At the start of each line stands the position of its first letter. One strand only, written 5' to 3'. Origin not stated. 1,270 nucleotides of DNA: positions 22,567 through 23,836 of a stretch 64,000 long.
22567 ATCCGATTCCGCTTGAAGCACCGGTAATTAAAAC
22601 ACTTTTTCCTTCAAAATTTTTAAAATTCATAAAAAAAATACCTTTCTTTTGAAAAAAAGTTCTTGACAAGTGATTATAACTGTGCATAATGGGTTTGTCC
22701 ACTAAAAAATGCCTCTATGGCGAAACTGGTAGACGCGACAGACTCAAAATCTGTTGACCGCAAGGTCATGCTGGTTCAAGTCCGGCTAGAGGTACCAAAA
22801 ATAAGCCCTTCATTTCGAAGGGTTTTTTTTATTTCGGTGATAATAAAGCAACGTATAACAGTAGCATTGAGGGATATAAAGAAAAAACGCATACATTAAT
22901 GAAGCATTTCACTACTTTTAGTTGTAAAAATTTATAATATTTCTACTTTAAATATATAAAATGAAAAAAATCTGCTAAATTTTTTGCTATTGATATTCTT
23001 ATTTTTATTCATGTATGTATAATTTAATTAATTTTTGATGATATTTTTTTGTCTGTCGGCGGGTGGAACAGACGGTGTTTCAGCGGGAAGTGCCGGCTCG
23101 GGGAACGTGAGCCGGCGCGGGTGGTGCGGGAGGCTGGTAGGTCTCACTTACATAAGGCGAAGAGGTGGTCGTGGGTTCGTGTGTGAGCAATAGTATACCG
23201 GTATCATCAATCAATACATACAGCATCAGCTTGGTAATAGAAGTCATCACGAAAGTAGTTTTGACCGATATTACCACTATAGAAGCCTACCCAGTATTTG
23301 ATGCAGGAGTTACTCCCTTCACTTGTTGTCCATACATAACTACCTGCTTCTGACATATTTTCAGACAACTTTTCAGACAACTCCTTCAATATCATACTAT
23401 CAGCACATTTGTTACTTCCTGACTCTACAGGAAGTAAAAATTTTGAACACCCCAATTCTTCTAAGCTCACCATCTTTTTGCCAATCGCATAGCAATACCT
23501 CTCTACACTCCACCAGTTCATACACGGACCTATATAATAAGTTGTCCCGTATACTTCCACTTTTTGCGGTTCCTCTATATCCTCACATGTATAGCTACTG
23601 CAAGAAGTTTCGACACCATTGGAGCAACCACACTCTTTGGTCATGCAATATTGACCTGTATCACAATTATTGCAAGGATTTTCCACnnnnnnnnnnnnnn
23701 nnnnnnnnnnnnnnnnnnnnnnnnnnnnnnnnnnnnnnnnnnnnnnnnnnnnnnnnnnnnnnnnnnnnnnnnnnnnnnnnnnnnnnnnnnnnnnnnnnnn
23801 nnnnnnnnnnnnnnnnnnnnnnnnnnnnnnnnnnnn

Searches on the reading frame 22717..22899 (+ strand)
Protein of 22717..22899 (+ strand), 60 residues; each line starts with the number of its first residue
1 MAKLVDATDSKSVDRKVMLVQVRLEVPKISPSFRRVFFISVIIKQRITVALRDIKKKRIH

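Call 28: find_encoding_contigs(protein=window:22717-22899:+, flank=3000, max_places=10)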
Protein window:22717-22899:+ (60 aa): 1 contig read that carries it; 1 place shown.
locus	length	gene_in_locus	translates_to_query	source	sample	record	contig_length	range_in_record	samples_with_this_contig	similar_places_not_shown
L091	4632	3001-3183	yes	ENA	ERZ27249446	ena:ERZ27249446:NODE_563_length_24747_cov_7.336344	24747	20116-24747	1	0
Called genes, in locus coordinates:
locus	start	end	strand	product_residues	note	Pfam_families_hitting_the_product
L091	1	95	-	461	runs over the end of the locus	PF00009:GTP_EFTU (weak), PF01926:MMR_HSR1, PF02421:FeoB_N, PF08477:Roc (weak), PF00009:GTP_EFTU, PF01926:MMR_HSR1, PF02421:FeoB_N, PF14714:KH_dom-like, +7 more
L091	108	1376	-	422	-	PF01011:PQQ (faint), PF25293:Beta-prop_EMC1_N (faint), PF07774:EMC1_C (faint), PF13570:Beta-prop_ACSF4, PF13360:PQQ_2, PF23727:Beta-prop_FAM234A_B (faint), PF13360:PQQ_2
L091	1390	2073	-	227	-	PF10858:DUF2659 (weak), PF09976:TPR_21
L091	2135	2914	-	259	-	PF00106:adh_short, PF08659:KR, PF02719:Polysacc_synt_2 (weak), PF13561:adh_short_C2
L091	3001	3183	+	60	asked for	-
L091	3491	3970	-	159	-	-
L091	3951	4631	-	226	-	?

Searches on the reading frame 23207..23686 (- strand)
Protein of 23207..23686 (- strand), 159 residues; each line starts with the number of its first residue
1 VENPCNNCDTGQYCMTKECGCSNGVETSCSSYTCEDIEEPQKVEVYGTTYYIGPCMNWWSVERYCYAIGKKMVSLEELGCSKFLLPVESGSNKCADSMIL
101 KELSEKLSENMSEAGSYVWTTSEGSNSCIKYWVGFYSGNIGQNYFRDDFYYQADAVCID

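Call 26: find_encoding_contigs(protein=window:23207-23686:-, flank=3000, max_places=10)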
Protein window:23207-23686:- (159 aa): 1 contig read that carries it; 1 place shown.
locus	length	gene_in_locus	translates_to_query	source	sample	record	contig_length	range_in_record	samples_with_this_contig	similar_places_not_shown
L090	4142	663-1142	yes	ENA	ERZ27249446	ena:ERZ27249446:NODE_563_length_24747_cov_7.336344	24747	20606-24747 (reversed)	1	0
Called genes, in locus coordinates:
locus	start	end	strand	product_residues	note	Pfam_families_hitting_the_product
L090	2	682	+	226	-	?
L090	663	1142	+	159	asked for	-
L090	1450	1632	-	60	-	-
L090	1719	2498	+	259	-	PF00106:adh_short, PF08659:KR, PF02719:Polysacc_synt_2 (weak), PF13561:adh_short_C2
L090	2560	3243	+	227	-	PF10858:DUF2659 (weak), PF09976:TPR_21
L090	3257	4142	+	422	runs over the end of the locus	PF01011:PQQ (faint), PF25293:Beta-prop_EMC1_N (faint), PF07774:EMC1_C (faint), PF13570:Beta-prop_ACSF4, PF13360:PQQ_2, PF23727:Beta-prop_FAM234A_B (faint), PF13360:PQQ_2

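Call 60: find_encoding_contigs(protein=window:23207-23644:-, flank=3000, max_places=10)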
Protein window:23207-23644:- (145 aa): 3 contigs read that carry it; 2 places shown.
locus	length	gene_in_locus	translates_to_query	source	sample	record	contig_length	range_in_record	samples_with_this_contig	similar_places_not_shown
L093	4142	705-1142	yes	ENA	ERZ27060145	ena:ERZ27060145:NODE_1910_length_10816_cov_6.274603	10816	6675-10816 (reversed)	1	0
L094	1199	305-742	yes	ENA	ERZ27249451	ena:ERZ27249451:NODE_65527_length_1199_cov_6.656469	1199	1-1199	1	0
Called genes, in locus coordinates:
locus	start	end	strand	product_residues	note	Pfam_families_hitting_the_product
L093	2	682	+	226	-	?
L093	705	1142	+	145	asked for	-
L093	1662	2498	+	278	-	PF00106:adh_short, PF02719:Polysacc_synt_2 (weak), PF08659:KR, PF13561:adh_short_C2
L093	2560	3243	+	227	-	PF10858:DUF2659 (weak), PF09976:TPR_21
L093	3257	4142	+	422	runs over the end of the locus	PF01011:PQQ (faint), PF25293:Beta-prop_EMC1_N (faint), PF07774:EMC1_C (faint), PF13570:Beta-prop_ACSF4, PF13360:PQQ_2, PF23727:Beta-prop_FAM234A_B (faint), PF13360:PQQ_2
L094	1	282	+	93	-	?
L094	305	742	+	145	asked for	-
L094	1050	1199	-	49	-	?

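Call 78: predict_structure(alignment_id=A4)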
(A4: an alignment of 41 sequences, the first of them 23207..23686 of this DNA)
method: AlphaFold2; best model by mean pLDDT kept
length: 159 residues; sequences in the alignment: 41
mean_pLDDT: 85.1   pTM: 0.82
mean pLDDT of the five models: 85.1, 84.3, 83.7, 83.2, 83.2
residues with pLDDT >= 90: 82; 70-90: 53; 50-70: 22; < 50: 2
segments of 3 or more residues with pLDDT < 50: none
pLDDT, mean of each block of 10 residues (from residue 1): 76 90 85 94 96 93 95 93 59 80 87 75 83 89 72 92
secondary structure, 60 per line:
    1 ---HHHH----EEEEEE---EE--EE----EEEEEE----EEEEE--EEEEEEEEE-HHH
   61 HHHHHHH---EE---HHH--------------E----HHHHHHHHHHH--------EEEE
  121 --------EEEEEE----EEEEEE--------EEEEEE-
elements in order: H4-7 E12-17 E31-36 E41-45 E48-56 H58-67 H98-108 E117-120 E129-134 E139-144 E153-158
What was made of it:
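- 23207..23686 (-): Downstream ORF of 159 codons in the +1 frame: a C-type-lectin-like module with no start signals or signal peptide of its own. AF2 model pLDDT 85, pTM 0.82 (call 78).
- On C-type-lectin-like domain (downstream ORF): The model is confident (pLDDT 85, pTM 0.82; call 78).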

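Call 81: fold_search(model_id=the predicted structure, library=pdb)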
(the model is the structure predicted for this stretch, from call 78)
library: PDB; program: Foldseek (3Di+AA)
matches with E <= 10: 101; with E <= 0.001: 0
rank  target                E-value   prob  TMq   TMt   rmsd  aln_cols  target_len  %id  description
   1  1bj3_A                1.1e-02  0.99  0.41  0.48   7.4       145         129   18  CRYSTAL STRUCTURE OF COAGULATION FACTOR IX-BINDING PROTEIN (IX-BP) FROM VENOM OF HABU SNAKE WITH A HETERODIMER OF C-TY (released 1999-08-16)
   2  1jwi_B                5.2e-02  0.99  0.46  0.58   7.3       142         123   13  Crystal Structure of Bitiscetin, a von Willeband Factor-dependent Platelet Aggregation Inducer. (released 2001-11-28)
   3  1fvu_A                6.9e-02  0.92  0.41  0.48   8.2       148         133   15  CRYSTAL STRUCTURE OF BOTROCETIN (released 2001-02-14)
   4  1c3a_A                7.8e-02  0.96  0.44  0.50   7.5       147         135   13  CRYSTAL STRUCTURE OF FLAVOCETIN-A FROM THE HABU SNAKE VENOM, A NOVEL CYCLIC TETRAMER OF C-TYPE LECTIN-LIKE HETERODIMER (released 2000-03-06)
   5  1umr_A                1.1e-01  0.92  0.43  0.49   7.2       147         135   14  Crystal structure of the platelet activator convulxin, a disulfide linked a4b4 cyclic tetramer from the venom of Crota (released 2003-11-21)
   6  1ukm_A                1.1e-01  0.84  0.42  0.49   9.5       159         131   14  Crystal structure of EMS16, an Antagonist of collagen receptor integrin alpha2beta1 (GPIa/IIa) (released 2003-11-04)
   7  3bx4_C                1.4e-01  0.85  0.43  0.50   7.5       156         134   12  Crystal structure of the snake venom toxin aggretin (released 2008-08-26)
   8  3wwk_A                1.5e-01  0.89  0.42  0.49   7.7       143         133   12  Crystal structure of CLEC-2 in complex with rhodocytin (released 2014-10-22)
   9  1ixx_B                1.6e-01  0.87  0.42  0.52   7.9       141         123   13  CRYSTAL STRUCTURE OF COAGULATION FACTORS IX/X-BINDING PROTEIN (IX/X-BP) FROM VENOM OF HABU SNAKE WITH A HETERODIMER OF (released 1998-05-06)
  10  5b1x_C                1.6e-01  0.66  0.35  0.42   7.8       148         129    9  Crystal structure of human dendritic cell inhibitory receptor (DCIR) C-type lectin domain in complex with biantennary  (released 2016-05-11)
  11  3wbp_A                1.7e-01  0.63  0.35  0.42   9.7       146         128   10  Crystal structure of carbohydrate recognition domain of Blood Dendritic Cell Antigen-2 (BDCA2) lectin (crystal form-1) (released 2013-12-25)
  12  5b1r                  2.9e-01  0.87  0.45  0.59   5.4       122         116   12  Crystal structure of mouse CD72a CTLD (released 2016-10-19)
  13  9kpl_A                2.9e-01  0.41  0.35  0.40  12.1       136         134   13  Crystal structure of T. rubripes Mincle with glucose (released 2025-04-02)
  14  3gpr_B                3.1e-01  0.66  0.42  0.50   6.1       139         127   13  Crystal structure of rhodocetin (released 2009-12-15)
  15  6inn_C                3.5e-01  0.69  0.43  0.13   4.6       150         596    9  Crystal structure of the CysR-CTLD3 fragment of human MR at acidic pH (pH 5.6) (released 2019-09-18)
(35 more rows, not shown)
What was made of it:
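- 23207..23686 (-): All of roughly the top 30 Foldseek PDB hits are C-type-lectin-like domains (call 81).
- On C-type-lectin-like domain (downstream ORF): All of roughly the top 30 Foldseek hits are CTLDs, but at E=0.011-1 and TM 0.4-0.6 (call 81).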
